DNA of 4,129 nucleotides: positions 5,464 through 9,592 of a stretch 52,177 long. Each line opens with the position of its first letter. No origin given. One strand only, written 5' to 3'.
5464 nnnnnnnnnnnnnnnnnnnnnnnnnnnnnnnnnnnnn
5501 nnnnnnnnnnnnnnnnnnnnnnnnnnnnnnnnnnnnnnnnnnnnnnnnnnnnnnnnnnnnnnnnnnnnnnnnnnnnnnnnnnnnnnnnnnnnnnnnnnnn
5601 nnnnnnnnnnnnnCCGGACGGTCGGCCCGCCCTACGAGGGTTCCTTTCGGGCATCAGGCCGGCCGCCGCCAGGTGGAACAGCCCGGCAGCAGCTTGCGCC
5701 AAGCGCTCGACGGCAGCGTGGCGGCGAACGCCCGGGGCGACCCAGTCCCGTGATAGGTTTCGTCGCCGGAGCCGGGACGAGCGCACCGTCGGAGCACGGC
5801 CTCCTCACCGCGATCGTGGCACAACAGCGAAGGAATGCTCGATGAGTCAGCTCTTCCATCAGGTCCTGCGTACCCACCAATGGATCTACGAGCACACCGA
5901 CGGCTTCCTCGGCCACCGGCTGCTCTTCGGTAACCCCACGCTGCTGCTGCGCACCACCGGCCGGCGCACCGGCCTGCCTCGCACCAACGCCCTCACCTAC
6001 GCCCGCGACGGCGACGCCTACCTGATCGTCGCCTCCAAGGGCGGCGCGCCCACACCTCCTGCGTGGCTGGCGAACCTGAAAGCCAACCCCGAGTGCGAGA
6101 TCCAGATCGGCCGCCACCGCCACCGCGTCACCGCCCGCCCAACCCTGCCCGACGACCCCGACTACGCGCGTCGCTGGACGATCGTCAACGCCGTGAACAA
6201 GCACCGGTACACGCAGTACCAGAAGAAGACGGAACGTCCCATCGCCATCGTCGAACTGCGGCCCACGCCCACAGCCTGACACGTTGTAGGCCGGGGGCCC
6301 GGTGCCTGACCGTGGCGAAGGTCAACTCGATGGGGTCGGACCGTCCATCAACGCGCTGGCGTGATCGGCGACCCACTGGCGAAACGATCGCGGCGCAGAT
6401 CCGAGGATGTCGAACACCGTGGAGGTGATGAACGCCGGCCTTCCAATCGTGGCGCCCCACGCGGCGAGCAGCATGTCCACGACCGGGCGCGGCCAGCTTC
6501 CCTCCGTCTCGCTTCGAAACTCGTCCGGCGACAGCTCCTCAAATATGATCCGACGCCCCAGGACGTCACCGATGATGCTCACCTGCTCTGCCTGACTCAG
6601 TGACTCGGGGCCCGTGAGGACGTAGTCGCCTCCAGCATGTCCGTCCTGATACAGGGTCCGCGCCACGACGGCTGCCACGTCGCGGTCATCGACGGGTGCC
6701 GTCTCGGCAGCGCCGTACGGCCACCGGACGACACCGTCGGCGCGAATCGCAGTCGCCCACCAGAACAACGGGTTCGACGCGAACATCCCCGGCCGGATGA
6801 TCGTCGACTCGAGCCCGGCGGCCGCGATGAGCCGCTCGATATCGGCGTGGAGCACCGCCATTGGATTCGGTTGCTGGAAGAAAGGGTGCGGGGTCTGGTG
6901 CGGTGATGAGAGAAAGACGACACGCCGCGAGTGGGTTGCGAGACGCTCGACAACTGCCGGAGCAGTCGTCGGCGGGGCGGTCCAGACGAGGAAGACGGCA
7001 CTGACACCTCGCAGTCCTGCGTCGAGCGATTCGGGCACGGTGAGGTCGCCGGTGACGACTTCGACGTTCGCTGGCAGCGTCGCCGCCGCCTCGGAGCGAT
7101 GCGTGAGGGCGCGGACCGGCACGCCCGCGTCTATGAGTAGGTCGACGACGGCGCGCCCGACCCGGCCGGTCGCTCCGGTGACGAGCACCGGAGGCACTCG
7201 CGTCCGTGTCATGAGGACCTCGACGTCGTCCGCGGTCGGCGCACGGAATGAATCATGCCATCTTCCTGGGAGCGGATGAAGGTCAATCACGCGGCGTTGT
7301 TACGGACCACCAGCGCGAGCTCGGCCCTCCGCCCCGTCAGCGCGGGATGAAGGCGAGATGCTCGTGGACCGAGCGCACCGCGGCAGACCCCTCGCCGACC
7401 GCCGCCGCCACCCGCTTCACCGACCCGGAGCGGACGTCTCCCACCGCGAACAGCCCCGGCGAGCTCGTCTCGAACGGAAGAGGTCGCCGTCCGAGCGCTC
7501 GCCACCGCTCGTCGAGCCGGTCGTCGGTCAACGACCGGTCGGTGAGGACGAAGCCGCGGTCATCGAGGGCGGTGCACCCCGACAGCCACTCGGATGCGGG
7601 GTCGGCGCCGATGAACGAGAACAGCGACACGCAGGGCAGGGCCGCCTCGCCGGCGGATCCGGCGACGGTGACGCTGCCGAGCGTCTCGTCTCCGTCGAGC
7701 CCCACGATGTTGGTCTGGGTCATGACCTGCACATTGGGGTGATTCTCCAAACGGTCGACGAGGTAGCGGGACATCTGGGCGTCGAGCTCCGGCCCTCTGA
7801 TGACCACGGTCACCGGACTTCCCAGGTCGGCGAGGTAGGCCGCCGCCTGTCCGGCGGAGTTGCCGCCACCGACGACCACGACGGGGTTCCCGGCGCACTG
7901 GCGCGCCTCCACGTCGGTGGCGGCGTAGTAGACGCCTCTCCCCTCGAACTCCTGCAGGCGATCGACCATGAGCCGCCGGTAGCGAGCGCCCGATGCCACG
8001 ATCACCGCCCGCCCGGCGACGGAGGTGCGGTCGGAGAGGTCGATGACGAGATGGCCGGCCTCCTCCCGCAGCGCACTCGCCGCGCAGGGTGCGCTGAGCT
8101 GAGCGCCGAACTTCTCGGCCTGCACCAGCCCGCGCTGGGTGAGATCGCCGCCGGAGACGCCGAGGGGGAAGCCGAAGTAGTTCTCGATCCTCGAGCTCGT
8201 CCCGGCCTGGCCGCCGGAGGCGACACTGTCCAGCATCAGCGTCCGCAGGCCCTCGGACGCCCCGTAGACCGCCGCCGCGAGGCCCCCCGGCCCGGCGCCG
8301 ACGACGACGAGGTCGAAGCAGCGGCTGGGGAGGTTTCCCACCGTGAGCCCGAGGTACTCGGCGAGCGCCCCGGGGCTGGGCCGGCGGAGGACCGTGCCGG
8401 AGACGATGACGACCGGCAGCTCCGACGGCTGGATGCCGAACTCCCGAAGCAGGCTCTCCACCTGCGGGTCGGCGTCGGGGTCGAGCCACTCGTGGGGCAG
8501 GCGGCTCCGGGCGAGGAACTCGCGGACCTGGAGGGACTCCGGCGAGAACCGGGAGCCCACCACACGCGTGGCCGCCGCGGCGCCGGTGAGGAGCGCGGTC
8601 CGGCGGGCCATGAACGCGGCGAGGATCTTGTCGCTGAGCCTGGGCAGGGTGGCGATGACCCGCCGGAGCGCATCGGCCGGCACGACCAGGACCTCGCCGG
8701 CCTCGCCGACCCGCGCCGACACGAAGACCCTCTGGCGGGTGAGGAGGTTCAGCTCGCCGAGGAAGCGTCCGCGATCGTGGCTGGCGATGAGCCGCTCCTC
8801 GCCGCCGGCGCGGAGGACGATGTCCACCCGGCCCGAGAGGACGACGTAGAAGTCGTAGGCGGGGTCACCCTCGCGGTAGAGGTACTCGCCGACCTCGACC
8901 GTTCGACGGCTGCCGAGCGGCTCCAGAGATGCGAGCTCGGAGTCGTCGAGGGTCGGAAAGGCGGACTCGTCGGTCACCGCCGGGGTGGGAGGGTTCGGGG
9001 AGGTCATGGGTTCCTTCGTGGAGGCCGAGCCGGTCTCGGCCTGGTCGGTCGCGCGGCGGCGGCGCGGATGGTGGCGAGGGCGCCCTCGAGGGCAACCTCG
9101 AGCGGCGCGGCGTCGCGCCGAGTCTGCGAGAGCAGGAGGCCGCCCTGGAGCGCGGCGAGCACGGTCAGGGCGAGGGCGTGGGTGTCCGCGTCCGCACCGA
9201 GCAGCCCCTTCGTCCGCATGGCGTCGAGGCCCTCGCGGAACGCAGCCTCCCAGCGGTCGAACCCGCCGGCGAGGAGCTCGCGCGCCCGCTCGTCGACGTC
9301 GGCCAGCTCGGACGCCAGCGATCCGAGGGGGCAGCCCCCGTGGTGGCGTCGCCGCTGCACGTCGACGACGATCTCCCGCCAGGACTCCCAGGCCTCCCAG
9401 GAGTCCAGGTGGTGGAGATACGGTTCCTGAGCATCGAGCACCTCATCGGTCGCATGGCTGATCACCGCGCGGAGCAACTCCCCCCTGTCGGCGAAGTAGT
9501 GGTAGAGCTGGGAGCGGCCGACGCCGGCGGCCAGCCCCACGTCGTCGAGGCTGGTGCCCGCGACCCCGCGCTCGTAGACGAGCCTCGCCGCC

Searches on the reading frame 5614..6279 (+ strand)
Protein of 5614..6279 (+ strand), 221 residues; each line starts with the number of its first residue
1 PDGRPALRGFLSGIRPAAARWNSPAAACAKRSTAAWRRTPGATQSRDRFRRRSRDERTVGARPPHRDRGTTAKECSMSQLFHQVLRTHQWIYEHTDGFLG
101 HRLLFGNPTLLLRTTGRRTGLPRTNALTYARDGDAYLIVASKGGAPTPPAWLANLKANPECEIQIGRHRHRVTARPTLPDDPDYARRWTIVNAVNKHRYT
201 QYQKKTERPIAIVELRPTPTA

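Call 52: search_protein_families(library=pfam, proteins=[window:5614-6279:+], max_evalue=0.001)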
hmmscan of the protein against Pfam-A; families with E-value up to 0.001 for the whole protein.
window:5614-6279:+ (221 aa): 1 family
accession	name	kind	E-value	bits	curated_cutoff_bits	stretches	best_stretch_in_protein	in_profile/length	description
PF04075.20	F420H2_quin_red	-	1.1e-40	139.3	22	1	85-213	2-126/130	F420H(2)-dependent quinone reductase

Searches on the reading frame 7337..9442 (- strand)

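Call 52: search_protein_families(library=pfam, proteins=[window:7337-9442:-], max_evalue=0.001)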
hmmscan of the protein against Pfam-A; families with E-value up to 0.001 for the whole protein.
window:7337-9442:- (701 aa): 8 families
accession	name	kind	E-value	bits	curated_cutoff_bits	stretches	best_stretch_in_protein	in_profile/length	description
PF07992.20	Pyr_redox_2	-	1.2e-32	113.9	26.1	1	376-685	1-291/291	Pyridine nucleotide-disulphide oxidoreductase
PF00027.35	cNMP_binding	-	4.9e-17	62.1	27.5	1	180-264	2-87/89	Cyclic nucleotide-binding domain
PF00070.33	Pyr_redox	-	3.3e-13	50.4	22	1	521-593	2-79/82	Pyridine nucleotide-disulphide oxidoreductase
PF13738.12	Pyr_redox_3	-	7.9e-12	45.5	30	1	461-566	110-219/305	Pyridine nucleotide-disulphide oxidoreductase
PF00890.30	FAD_binding_2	-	1.4e-05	25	20.4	0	377-470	1-95/414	FAD binding domain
PF12831.13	FAD_oxidored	-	5.3e-05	23.1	27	1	377-411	1-36/416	FAD dependent oxidoreductase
PF01946.23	Thi4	-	0.00013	21.7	26.2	0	377-414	19-58/235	Thi4 family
PF13450.12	NAD_binding_8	-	0.00022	21.8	21.9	0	380-428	1-48/68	NAD(P)-binding Rossmann-like domain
